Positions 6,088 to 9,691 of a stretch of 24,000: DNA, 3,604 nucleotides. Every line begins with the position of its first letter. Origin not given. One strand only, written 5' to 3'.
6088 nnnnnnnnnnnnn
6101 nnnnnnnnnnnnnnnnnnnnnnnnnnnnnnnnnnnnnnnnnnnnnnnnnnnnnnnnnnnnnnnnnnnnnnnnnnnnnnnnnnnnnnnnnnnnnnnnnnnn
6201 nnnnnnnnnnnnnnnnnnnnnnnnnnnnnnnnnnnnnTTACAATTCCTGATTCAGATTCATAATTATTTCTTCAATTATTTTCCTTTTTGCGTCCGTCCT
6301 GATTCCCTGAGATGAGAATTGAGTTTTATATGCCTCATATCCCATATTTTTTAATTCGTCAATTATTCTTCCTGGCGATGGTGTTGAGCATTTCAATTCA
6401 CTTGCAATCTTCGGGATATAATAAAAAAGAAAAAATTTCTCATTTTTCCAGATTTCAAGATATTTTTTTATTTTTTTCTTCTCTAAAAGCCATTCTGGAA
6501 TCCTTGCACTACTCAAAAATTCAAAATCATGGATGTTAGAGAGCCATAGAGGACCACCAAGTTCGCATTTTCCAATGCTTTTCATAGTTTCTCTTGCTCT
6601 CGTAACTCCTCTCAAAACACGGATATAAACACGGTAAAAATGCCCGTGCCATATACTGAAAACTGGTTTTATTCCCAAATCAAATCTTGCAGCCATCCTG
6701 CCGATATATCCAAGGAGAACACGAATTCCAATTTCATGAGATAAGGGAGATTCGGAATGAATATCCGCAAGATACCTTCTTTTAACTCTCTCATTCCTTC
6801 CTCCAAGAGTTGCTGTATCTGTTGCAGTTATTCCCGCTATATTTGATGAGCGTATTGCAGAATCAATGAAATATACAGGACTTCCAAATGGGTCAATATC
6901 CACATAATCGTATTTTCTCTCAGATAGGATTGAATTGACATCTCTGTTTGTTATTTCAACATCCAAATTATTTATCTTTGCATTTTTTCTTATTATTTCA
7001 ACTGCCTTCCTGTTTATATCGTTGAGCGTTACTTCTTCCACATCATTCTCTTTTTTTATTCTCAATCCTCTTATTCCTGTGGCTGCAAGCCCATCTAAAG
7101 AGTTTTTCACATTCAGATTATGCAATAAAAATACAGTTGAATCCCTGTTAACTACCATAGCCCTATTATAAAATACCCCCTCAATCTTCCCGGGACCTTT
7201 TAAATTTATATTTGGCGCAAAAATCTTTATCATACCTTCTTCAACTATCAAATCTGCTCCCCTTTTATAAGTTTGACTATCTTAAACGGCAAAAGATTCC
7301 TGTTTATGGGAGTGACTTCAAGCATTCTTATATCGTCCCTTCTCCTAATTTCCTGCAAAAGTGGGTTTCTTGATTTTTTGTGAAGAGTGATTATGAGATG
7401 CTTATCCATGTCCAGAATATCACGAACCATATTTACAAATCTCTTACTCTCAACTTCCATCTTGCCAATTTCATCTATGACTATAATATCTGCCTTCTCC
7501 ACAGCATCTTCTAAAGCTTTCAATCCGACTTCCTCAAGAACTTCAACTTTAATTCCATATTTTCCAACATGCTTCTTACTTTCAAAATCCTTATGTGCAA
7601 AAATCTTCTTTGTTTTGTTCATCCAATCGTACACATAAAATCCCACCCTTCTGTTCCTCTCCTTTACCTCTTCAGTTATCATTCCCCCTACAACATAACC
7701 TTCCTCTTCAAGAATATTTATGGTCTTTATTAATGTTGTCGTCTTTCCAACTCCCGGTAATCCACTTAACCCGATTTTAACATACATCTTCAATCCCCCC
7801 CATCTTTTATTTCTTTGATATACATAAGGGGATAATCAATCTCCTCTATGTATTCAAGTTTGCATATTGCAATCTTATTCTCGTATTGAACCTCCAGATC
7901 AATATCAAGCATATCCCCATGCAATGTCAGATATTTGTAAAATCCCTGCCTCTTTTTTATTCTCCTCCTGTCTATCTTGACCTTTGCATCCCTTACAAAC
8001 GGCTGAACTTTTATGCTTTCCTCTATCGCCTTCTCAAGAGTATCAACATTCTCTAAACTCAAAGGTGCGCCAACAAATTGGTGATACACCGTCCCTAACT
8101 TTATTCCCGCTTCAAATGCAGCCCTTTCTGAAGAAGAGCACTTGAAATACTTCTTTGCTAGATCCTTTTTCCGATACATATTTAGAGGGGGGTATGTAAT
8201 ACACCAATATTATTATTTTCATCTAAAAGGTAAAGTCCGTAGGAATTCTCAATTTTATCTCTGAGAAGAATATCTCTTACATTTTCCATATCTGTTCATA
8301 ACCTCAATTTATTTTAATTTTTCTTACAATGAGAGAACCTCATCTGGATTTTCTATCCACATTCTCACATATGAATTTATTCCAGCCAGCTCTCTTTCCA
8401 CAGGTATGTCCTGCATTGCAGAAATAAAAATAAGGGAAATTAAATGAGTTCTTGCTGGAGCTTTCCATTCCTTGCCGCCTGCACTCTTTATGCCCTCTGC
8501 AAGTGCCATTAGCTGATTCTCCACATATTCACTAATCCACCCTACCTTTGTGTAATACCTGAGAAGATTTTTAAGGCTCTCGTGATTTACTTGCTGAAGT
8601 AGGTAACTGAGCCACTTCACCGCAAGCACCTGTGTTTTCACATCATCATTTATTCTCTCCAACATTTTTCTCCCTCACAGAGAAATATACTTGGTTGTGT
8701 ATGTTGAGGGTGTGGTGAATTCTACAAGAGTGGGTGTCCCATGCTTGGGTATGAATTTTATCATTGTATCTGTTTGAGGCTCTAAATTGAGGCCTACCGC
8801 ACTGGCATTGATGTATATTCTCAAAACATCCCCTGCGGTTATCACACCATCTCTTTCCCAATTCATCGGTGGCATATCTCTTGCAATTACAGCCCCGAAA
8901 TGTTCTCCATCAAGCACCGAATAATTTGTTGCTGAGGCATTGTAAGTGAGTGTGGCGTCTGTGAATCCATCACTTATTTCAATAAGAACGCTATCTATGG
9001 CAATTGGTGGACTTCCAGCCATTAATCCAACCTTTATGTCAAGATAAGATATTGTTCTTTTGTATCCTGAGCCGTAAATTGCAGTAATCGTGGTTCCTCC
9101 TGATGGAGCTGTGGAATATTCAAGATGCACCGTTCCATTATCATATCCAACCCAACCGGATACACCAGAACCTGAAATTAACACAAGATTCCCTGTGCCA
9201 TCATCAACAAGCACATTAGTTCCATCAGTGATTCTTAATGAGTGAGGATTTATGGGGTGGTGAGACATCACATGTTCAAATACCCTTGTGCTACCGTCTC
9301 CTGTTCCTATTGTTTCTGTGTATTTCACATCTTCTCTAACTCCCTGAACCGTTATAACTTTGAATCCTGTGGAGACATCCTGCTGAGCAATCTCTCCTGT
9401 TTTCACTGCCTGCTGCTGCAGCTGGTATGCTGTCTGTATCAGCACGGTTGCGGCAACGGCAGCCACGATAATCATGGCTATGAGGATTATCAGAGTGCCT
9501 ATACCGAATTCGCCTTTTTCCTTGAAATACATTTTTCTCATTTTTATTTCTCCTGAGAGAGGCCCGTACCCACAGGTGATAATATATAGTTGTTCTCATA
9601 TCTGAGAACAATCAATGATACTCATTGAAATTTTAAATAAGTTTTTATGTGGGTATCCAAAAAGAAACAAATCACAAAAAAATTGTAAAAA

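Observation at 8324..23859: Split, non-canonical archaellum locus with domain-expanded parts and an embedded regulator/surface-protein insert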

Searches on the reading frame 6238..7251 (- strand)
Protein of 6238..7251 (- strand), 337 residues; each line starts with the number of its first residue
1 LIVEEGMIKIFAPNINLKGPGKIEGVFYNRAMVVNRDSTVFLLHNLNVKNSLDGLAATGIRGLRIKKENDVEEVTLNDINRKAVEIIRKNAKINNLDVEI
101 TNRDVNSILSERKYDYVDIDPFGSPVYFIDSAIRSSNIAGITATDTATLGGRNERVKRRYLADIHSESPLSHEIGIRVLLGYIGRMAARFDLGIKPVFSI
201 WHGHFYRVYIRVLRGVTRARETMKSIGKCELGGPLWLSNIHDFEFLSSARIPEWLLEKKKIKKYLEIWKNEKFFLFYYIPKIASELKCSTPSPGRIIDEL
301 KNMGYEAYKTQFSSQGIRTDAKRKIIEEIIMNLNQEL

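Call 19: search_protein_families(library=pfam, proteins=[window:6238-7251:-], max_evalue=0.001)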
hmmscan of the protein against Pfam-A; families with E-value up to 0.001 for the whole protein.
window:6238-7251:- (337 aa): 3 families
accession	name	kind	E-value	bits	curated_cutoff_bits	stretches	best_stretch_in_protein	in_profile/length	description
PF02005.22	TRM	-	9.4e-76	255.9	27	2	22-227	16-237/376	N2,N2-dimethylguanosine tRNA methyltransferase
PF05175.20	MTS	-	3.1e-08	33.9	23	1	38-117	19-102/170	Methyltransferase small domain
PF02475.24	TRM5-TYW2_MTfase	-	0.00019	21.9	28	1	50-137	39-128/164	TRM5/TYW2 methyltransferase domain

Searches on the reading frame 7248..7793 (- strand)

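Call 19: search_protein_families(library=pfam, proteins=[window:7248-7793:-], max_evalue=0.001)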
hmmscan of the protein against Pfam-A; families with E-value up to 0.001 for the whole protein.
window:7248-7793:- (181 aa): 4 families
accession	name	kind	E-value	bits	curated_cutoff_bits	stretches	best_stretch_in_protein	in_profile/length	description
PF03266.21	NTPase_1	-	7.1e-54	182.6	23.9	1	6-172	1-167/168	NTPase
PF13401.12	AAA_22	-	2.1e-05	25.3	27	1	9-133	10-116/130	AAA domain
PF13604.12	AAA_30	-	0.00028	21.1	27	0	9-115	23-103/191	AAA domain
PF10649.15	DUF2478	-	0.00045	20.3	22.3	1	19-140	14-133/159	Protein of unknown function (DUF2478)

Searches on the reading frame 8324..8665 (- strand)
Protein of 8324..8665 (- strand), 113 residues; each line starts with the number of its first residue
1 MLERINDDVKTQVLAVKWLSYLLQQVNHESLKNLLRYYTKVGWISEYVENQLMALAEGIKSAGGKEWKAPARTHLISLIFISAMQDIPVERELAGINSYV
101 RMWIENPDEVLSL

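Call 4: search_protein_families(library=pfam, proteins=[window:8324-8665:-], max_evalue=0.01)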
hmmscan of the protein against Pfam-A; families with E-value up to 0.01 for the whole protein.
window:8324-8665:- (113 aa): 1 family
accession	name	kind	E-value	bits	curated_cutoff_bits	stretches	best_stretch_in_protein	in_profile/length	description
PF04659.18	Arch_fla_DE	-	4.6e-20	71.8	21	1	2-85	6-95/96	Archaeal flagella protein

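Call 6: search_protein_families(library=ncbifam, proteins=[window:8324-8665:-], max_evalue=0.01)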
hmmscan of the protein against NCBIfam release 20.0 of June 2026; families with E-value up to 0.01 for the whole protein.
window:8324-8665:- (113 aa): 1 family
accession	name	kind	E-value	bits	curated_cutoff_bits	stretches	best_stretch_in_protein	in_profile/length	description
TIGR01590.1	yir-bir-cir_Pla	paralog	0.0018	18.1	71.1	1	10-41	63-94/201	yir/bir/cir-family of variant antigens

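Call 38: find_encoding_contigs(protein=window:8324-8665:-, flank=10000, max_places=4)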
Protein window:8324-8665:- (113 aa): 2 contigs read that carry it; 1 place shown.
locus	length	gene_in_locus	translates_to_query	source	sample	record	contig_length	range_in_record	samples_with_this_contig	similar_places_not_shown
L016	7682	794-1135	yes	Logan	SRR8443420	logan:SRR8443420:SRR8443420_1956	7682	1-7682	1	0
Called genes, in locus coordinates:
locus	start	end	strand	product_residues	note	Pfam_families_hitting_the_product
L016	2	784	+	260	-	?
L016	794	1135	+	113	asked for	PF04659:Arch_fla_DE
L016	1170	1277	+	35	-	-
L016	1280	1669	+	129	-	PF04038:DHNA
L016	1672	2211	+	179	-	PF03266:NTPase_1, PF13401:AAA_22 (faint)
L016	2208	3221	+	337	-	PF02005:TRM, PF05175:MTS, PF02005:TRM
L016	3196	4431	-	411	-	PF00330:Aconitase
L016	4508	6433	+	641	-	PF02518:HATPase_c, PF00204:DNA_gyraseB, PF01751:Toprim, PF00986:DNA_gyraseB_C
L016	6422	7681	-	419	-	?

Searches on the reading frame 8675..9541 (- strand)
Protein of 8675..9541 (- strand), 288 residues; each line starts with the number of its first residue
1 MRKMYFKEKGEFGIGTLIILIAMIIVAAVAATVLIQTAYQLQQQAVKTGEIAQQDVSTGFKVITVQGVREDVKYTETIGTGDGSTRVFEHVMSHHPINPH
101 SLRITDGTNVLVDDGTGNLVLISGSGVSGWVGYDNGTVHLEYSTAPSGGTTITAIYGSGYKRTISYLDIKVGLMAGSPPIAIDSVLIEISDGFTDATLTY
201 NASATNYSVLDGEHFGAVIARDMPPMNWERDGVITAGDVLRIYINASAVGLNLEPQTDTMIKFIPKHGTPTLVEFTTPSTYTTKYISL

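Call 4: search_protein_families(library=pfam, proteins=[window:8675-9541:-], max_evalue=0.01)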
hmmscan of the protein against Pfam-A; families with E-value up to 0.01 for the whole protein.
window:8675-9541:- (288 aa): 1 family
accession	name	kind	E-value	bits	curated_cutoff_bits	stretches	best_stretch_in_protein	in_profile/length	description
PF01917.21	Arch_flagellin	-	5.2e-26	92.4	29.5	2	10-76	1-64/162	Archaebacterial flagellin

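Call 6: search_protein_families(library=ncbifam, proteins=[window:8675-9541:-], max_evalue=0.01)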
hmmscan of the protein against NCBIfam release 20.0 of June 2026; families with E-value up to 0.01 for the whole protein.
window:8675-9541:- (288 aa): 3 families
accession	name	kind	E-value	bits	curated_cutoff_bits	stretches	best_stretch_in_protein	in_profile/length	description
NF006325.0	PRK08541.1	subfamily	5.2e-38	131.1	210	2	5-70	5-70/221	flagellin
TIGR02537.2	arch_flag_Nterm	domain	2.3e-07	30.2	20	1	13-38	7-32/33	archaellin/type IV pilin N-terminal domain-containing protein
NF052591.1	ArlG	equivalog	6.3e-06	26.3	110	1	14-68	6-60/148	archaellum stator protein ArlG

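Call 63: search_solved_structures(query=window:8675-9541:-, max_evalue=0.1)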
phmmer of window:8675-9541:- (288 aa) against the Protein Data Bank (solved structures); distinct sequences matched with E-value up to 0.1: 9.
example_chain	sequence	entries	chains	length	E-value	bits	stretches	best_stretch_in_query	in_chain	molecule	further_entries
5o4u_A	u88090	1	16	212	1e-21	81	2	8-73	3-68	Flagellin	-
7ofq_B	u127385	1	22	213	3e-21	79.5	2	12-68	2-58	Archaellin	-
8rh5_Z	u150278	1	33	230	3.6e-17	66.1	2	11-70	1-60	Oxiplasma meridianum archaellum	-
5z1l_A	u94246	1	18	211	2.5e-15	60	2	7-67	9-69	Flagellin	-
7ofq_A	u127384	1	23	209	2.8e-14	56.6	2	12-65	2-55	Archaellin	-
9eq7_A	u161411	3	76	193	4.9e-10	42.7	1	8-67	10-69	Archaellin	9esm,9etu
9v96_A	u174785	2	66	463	2.5e-09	40.4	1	7-125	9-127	Flagellin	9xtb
9v95_A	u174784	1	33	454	1e-07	35.1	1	7-64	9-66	Flagellin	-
5ya6_A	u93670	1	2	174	3.8e-07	33.2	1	199-287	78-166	Flagellin B1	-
